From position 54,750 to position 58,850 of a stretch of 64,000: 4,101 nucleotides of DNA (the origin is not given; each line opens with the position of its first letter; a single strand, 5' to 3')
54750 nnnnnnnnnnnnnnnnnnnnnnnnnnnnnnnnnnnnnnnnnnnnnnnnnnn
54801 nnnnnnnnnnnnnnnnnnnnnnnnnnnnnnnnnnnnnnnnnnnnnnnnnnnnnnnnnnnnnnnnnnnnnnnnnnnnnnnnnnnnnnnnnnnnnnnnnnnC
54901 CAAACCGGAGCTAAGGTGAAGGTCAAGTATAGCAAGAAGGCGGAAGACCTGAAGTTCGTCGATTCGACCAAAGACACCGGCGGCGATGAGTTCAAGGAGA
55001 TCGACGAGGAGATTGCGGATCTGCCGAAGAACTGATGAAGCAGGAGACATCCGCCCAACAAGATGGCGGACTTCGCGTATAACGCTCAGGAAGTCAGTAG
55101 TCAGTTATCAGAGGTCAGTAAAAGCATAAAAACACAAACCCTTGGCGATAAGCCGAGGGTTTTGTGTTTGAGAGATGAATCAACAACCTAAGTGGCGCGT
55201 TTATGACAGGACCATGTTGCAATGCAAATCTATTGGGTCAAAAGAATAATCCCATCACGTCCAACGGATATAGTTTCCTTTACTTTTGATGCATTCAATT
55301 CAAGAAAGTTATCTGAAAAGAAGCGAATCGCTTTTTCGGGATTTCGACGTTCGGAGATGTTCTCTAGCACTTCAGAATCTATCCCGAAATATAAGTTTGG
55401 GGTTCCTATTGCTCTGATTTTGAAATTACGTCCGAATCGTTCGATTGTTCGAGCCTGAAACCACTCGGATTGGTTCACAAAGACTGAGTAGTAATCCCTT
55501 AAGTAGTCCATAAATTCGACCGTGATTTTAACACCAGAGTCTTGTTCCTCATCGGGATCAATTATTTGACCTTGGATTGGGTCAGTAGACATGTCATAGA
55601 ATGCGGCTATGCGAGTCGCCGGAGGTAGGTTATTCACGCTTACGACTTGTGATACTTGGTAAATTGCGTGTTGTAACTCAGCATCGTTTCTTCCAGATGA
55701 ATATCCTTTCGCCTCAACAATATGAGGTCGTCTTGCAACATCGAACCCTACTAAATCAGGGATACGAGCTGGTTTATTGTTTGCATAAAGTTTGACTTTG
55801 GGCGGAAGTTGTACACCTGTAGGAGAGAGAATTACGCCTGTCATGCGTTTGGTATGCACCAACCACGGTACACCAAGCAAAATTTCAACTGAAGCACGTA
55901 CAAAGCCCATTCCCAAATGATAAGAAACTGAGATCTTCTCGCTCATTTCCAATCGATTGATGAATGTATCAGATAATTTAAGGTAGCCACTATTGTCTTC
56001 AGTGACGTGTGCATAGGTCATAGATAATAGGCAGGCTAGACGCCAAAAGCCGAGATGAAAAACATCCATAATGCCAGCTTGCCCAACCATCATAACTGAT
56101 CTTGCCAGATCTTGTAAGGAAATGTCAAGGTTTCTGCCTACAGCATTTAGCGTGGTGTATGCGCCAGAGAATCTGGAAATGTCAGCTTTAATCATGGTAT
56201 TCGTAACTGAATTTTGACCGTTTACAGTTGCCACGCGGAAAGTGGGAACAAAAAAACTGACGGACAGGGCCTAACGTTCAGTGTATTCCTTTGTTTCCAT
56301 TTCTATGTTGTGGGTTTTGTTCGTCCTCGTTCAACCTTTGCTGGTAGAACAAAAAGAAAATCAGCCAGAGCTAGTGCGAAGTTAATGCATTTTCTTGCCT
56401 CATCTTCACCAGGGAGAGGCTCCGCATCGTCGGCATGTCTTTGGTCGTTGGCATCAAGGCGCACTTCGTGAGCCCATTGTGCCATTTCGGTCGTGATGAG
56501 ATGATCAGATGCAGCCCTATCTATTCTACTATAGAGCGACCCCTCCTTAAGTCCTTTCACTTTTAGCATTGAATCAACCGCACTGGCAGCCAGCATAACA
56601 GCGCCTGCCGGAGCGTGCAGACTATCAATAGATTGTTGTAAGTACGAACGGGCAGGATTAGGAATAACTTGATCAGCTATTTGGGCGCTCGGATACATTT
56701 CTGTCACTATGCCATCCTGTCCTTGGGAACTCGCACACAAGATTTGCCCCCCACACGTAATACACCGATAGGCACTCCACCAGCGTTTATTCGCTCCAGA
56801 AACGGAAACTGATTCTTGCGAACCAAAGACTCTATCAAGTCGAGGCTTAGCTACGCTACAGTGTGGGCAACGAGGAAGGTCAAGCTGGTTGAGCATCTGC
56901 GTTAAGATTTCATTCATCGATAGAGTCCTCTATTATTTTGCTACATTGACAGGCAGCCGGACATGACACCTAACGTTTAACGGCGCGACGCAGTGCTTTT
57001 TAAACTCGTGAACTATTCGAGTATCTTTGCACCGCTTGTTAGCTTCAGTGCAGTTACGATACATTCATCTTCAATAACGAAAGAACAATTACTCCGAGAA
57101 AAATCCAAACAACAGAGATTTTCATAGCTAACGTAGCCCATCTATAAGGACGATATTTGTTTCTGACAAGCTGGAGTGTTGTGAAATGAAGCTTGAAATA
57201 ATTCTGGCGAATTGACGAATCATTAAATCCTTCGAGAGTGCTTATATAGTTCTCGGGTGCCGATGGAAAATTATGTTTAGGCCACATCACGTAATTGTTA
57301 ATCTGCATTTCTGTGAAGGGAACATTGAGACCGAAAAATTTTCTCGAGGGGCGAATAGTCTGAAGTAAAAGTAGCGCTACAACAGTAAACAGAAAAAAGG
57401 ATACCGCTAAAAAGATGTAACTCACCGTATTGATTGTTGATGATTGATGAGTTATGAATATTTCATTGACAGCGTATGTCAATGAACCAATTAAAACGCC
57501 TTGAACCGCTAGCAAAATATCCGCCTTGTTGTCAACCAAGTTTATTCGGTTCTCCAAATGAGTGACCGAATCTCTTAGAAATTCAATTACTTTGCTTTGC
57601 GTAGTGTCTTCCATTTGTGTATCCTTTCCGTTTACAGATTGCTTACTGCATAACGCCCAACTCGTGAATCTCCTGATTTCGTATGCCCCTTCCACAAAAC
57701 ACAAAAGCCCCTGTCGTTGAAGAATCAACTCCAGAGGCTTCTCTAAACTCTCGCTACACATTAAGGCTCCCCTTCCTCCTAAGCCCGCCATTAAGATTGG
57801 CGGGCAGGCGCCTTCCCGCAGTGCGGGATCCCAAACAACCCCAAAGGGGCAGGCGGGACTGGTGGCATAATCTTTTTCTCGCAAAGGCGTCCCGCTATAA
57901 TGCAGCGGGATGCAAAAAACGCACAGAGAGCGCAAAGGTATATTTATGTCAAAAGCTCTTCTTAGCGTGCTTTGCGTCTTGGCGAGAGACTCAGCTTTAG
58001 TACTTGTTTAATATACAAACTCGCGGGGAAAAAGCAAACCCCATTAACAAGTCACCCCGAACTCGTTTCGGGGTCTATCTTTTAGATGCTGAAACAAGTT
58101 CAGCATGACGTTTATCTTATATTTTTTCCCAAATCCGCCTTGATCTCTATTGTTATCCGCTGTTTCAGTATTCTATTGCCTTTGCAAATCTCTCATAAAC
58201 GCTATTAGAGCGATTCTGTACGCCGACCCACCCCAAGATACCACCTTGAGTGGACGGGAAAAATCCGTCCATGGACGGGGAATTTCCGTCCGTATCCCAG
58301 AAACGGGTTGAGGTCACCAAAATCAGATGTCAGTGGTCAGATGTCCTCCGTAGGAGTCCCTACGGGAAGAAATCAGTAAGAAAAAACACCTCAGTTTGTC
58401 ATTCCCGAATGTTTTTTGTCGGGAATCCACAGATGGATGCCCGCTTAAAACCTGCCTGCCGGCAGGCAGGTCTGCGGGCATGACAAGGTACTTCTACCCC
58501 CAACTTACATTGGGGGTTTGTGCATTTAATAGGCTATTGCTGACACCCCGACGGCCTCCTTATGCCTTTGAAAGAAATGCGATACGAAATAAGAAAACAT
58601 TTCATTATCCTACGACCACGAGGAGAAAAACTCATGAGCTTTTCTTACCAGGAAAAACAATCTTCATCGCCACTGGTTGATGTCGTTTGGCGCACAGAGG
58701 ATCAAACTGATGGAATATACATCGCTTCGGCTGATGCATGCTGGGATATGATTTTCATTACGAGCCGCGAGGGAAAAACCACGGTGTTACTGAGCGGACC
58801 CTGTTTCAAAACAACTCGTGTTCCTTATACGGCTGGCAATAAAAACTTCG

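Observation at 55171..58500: AT-rich three-gene accessory island (3TM protein, Zn-ribbon-DUF4145 protein, PD-(D/E)xK-like protein) between clpC and araC, bracketed by repeat elements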

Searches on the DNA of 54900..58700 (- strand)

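Call 25: search_rna_families(source=window, start=54900, end=58700, threshold=evalue, max_evalue=1)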
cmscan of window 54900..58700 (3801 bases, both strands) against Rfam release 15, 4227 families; matches with E-value up to 1: 0.
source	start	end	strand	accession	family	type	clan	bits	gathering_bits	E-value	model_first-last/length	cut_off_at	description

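Call 104: search_dna_similar(query=L081:5974-6612:+, collection=ecoli_genomes, mode=distant, max_rows=8)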
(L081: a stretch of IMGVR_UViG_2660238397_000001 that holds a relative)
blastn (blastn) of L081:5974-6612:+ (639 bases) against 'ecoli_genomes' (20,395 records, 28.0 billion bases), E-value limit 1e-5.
No match.
